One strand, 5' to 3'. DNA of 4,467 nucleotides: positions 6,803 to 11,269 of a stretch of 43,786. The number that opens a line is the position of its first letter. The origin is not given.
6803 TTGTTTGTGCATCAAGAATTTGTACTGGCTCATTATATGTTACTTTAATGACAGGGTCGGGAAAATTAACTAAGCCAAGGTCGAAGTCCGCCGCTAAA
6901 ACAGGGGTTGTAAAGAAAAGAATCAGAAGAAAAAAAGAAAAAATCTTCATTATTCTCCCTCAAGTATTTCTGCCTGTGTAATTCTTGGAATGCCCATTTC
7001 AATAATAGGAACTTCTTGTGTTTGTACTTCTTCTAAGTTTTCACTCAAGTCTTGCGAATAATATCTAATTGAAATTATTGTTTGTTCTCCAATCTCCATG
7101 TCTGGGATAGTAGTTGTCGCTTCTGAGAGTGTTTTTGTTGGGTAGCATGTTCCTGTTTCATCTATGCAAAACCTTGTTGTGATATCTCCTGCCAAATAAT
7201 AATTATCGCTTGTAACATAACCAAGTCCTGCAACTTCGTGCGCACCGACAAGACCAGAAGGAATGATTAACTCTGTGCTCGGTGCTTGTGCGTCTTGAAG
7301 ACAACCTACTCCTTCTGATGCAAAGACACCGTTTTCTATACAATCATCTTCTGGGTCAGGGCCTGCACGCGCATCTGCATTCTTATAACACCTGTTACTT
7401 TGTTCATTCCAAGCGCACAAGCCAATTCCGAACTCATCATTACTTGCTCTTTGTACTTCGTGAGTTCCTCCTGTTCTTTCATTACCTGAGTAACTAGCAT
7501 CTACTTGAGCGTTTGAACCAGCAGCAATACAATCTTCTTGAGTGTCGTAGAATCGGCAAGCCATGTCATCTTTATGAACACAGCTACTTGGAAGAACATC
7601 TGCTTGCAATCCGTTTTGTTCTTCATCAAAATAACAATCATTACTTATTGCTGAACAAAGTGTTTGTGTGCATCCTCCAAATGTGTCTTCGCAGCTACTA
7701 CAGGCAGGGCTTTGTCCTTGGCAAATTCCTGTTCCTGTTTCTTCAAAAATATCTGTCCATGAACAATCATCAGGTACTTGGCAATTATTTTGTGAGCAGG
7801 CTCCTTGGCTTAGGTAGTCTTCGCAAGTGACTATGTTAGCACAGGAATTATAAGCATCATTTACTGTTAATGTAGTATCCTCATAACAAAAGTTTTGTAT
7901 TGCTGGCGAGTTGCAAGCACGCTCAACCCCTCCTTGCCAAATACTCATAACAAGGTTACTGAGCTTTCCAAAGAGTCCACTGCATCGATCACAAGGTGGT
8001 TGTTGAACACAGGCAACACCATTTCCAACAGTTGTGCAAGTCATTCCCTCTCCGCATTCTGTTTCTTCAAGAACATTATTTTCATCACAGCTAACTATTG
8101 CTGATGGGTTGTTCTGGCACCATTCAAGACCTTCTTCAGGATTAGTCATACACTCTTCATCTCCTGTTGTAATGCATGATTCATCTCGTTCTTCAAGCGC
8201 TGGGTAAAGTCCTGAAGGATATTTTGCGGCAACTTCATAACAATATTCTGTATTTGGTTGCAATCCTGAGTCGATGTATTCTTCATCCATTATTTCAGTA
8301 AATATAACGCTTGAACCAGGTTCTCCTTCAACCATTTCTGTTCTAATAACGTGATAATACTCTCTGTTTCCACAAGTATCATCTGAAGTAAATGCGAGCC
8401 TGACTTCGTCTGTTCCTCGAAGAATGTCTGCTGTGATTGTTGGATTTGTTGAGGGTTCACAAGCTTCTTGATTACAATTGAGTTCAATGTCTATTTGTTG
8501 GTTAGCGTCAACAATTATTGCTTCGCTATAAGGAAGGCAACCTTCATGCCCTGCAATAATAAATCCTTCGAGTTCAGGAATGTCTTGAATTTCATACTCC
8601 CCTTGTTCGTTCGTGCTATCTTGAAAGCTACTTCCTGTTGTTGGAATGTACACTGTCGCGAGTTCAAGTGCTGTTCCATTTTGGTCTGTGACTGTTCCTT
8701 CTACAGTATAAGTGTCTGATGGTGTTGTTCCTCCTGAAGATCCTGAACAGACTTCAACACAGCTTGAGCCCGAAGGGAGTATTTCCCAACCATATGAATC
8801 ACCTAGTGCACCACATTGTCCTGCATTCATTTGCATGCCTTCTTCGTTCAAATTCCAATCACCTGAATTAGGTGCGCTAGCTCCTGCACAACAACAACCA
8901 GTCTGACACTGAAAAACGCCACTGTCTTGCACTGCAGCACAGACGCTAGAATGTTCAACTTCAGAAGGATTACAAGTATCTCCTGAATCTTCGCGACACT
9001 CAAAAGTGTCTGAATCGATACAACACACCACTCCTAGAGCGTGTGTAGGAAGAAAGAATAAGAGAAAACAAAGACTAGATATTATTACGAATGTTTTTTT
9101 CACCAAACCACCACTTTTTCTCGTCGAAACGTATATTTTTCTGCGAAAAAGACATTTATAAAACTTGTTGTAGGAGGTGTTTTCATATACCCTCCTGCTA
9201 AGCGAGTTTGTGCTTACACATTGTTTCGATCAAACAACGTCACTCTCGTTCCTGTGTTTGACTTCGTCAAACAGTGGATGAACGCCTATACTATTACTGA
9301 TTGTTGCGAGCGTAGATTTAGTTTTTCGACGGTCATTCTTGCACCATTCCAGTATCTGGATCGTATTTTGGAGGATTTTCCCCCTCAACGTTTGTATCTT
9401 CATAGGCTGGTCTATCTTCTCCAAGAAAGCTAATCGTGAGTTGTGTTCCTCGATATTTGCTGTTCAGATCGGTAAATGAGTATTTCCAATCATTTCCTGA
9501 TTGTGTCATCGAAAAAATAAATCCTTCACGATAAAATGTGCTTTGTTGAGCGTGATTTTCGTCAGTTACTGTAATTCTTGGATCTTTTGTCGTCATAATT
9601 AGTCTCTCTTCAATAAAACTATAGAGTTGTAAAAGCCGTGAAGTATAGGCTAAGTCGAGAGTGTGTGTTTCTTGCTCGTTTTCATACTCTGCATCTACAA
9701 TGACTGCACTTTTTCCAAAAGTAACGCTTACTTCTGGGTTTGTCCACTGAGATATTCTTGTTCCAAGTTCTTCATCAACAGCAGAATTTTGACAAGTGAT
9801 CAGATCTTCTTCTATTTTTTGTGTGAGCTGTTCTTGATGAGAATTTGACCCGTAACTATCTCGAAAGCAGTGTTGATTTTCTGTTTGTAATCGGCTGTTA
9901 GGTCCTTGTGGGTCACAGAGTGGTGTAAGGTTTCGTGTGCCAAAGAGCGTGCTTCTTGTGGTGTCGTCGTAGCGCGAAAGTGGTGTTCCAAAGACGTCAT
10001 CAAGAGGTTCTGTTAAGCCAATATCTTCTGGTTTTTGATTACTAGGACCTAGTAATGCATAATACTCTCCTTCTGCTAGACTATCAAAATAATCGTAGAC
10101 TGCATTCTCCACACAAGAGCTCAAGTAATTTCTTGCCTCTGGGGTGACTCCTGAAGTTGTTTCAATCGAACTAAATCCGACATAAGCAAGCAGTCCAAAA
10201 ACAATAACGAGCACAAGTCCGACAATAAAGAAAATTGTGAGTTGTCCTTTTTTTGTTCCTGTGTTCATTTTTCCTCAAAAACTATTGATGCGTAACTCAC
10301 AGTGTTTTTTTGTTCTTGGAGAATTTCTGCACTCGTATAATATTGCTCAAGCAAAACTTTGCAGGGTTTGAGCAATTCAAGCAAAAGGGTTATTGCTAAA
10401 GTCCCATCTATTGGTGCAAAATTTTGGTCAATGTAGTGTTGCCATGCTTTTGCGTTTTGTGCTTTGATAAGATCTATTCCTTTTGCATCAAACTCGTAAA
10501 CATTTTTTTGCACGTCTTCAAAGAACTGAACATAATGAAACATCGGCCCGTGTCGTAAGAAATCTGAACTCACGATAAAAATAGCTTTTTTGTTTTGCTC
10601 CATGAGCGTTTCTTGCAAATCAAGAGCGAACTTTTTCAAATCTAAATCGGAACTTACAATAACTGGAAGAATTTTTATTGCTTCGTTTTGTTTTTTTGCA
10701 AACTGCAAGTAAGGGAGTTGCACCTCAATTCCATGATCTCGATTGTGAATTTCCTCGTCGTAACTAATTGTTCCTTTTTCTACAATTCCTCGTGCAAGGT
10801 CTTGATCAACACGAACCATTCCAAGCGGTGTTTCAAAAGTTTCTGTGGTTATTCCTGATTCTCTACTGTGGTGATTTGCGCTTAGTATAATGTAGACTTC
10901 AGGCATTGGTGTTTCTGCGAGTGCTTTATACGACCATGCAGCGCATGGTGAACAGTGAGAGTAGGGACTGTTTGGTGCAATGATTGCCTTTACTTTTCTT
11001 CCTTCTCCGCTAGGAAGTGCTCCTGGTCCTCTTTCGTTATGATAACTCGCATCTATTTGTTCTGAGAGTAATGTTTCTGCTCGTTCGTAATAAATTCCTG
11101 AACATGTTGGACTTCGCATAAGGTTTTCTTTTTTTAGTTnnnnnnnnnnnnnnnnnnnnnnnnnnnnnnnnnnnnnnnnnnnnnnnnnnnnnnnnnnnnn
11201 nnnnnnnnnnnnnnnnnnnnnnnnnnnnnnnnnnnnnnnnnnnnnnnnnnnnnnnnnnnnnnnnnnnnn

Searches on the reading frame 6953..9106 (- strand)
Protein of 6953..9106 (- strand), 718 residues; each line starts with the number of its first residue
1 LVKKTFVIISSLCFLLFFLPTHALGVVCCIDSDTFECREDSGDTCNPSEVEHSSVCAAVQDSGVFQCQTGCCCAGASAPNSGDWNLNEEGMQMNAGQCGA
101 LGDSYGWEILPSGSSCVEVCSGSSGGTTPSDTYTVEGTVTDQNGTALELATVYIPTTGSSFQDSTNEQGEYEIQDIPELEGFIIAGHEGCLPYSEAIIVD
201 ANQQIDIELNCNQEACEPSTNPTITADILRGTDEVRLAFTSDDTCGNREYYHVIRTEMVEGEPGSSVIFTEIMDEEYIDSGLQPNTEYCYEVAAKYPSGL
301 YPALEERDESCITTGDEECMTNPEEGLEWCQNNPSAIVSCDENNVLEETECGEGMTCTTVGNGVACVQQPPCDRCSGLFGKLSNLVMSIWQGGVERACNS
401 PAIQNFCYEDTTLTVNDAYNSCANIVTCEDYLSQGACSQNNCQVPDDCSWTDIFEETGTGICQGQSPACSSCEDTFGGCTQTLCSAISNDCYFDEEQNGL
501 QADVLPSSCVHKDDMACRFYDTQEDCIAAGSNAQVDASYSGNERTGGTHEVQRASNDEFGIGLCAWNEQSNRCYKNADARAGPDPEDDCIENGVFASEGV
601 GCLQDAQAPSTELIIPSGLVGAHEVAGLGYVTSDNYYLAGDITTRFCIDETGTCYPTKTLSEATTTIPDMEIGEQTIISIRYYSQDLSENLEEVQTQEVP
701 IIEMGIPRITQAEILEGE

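Call 7: search_protein_families(library=pfam, proteins=[window:6953-9106:-], max_evalue=0.01)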
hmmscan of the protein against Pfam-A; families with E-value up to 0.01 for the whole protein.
window:6953-9106:- (718 aa): 3 families
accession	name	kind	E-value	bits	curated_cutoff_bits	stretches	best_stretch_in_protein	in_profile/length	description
PF13620.12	CarboxypepD_reg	-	2.5e-07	31.4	32.3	1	134-207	1-77/82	Carboxypeptidase regulatory-like domain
PF13715.12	CarbopepD_reg_2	-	3.3e-07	30.7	32.2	1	135-215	1-80/88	CarboxypepD_reg-like domain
PF02369.22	Big_1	-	0.0061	17.1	34.9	0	131-173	17-64/93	Bacterial Ig-like domain (group 1)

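Call 11: search_protein_families(library=ncbifam, proteins=[window:6953-9106:-], max_evalue=1)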
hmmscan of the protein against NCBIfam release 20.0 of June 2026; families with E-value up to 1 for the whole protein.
window:6953-9106:- (718 aa): 3 families
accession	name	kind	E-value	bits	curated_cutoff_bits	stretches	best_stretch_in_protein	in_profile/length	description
NF052345.1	S_layer_anammox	exception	0.00013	19.5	1400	1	124-227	1303-1408/1596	Kustd1514 family S-layer glycoprotein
TIGR04134.1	lipo_with_rSAM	hypoth_equivalog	0.0056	16.7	39.8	1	122-175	29-91/150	radical SAM-associated putative lipoprotein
NF052230.1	T9SS_PorE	exception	0.064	11.5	600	1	128-204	418-495/648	PorE family type IX secretion system protein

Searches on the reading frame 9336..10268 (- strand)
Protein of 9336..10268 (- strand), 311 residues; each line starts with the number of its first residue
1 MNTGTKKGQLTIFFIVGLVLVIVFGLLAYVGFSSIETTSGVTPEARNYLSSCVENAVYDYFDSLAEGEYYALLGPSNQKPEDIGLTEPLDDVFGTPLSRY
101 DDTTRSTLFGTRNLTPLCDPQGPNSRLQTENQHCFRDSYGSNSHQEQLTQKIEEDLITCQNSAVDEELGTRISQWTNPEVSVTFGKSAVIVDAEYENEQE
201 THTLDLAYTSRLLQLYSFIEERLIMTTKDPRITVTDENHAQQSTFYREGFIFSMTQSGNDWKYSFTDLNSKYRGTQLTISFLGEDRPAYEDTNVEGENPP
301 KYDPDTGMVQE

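Call 7: search_protein_families(library=pfam, proteins=[window:9336-10268:-], max_evalue=0.01)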
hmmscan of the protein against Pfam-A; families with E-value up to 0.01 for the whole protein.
window:9336-10268:- (311 aa): 1 family
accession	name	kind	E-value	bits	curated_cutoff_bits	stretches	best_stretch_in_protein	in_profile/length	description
PF09601.15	DUF2459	-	0.0013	19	27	1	184-262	73-153/171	Protein of unknown function (DUF2459)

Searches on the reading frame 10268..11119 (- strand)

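Call 7: search_protein_families(library=pfam, proteins=[window:10268-11119:-], max_evalue=0.01)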
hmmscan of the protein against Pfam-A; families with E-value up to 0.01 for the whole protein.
window:10268-11119:- (284 aa): 1 family
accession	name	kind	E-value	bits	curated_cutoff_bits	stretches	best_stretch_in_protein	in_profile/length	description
PF01875.22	Memo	-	6.2e-43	147.4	27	1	4-280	2-269/269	Memo-like protein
